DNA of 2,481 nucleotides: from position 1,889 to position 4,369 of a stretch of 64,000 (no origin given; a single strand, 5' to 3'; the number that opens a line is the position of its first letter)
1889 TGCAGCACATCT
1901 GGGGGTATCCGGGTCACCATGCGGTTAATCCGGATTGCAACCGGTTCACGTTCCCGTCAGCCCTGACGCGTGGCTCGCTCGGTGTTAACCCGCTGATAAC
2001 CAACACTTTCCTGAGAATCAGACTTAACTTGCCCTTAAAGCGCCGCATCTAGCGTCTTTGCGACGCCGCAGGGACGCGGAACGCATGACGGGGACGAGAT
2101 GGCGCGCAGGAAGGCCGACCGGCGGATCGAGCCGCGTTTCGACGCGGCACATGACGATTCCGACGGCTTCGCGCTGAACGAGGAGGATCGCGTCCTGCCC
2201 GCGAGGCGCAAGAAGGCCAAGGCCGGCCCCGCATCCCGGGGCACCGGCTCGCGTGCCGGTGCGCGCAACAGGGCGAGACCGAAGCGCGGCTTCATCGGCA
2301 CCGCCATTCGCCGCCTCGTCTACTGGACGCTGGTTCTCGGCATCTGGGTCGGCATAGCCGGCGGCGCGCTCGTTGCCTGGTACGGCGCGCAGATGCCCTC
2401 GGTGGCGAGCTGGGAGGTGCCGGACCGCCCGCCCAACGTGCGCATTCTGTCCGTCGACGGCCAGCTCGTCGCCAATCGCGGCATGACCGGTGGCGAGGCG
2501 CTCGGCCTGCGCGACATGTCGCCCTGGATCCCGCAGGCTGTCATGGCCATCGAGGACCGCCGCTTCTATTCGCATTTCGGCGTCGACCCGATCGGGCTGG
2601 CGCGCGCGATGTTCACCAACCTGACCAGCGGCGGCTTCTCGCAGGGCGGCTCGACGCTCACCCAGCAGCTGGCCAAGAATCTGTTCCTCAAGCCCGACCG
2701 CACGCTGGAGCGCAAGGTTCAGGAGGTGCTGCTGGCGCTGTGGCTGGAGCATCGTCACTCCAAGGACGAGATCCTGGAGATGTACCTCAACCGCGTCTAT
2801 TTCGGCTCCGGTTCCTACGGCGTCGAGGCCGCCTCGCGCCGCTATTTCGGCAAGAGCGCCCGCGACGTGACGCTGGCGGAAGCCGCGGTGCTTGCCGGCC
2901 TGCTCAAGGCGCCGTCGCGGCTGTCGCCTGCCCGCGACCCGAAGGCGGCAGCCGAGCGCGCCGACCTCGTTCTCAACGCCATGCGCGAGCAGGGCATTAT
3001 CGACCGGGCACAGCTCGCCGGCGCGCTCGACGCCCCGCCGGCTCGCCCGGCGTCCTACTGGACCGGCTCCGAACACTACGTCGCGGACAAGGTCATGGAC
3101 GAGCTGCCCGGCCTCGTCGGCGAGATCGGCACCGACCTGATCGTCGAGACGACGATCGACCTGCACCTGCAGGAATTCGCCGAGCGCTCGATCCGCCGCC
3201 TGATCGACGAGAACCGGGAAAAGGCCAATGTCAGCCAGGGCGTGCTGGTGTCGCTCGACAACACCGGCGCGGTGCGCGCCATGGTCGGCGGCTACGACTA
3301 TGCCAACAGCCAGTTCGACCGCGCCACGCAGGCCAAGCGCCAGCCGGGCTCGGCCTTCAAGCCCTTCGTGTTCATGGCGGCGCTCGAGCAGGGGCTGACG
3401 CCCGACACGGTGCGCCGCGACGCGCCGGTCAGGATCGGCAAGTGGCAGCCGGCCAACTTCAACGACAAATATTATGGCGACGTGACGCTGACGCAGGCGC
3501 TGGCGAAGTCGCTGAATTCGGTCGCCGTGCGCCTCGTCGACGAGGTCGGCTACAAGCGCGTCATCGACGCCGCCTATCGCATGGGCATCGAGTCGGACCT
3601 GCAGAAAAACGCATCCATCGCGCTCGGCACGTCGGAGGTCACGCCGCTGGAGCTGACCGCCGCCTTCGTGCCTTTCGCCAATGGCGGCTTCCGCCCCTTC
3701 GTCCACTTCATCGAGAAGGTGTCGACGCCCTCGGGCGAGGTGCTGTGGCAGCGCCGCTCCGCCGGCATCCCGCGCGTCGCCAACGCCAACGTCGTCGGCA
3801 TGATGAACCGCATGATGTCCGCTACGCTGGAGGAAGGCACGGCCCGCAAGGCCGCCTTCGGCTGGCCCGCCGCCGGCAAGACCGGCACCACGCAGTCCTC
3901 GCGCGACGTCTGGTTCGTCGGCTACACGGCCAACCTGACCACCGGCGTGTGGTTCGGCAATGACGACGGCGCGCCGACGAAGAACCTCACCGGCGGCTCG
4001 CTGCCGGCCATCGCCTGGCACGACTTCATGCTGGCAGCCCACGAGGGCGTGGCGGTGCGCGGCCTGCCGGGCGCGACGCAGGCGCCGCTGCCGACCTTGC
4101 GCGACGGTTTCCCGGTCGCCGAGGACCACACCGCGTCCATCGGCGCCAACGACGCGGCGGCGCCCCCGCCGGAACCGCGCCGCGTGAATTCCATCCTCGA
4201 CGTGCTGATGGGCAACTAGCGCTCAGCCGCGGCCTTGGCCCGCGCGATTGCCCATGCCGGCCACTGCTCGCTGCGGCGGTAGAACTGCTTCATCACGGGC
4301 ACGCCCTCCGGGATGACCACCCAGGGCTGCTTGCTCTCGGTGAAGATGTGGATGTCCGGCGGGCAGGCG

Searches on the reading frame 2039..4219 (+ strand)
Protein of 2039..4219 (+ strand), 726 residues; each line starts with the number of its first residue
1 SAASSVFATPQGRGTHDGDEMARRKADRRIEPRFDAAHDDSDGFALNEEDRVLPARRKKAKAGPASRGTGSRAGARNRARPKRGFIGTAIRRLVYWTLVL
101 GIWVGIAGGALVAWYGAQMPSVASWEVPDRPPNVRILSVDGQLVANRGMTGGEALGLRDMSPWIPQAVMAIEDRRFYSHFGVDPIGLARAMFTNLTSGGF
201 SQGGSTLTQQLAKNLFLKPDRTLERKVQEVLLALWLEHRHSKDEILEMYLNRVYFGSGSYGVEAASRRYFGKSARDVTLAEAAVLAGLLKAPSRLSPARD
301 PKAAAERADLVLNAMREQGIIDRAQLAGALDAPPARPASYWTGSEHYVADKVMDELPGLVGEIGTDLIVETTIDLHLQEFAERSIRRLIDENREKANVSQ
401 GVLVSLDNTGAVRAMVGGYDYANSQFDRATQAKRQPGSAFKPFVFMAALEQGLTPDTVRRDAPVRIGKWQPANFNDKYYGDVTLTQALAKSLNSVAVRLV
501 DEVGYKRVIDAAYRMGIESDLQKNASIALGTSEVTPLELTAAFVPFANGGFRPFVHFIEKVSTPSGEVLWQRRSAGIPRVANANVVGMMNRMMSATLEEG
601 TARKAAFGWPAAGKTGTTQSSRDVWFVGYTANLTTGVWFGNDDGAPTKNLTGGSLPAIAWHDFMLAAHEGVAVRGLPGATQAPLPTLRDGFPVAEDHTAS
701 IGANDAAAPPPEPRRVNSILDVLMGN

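Call 36: search_protein_families(library=pfam, proteins=[window:2039-4219:+], max_evalue=0.00001)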
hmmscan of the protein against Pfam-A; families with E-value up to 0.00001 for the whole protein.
window:2039-4219:+ (726 aa): 2 families
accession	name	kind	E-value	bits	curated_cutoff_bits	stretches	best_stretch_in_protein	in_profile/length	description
PF00912.28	Transgly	-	2.2e-66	223.1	27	1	153-315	15-177/178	Transglycosylase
PF00905.27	Transpeptidase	-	1.4e-28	100.4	22.1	1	407-631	8-266/299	Penicillin binding protein transpeptidase domain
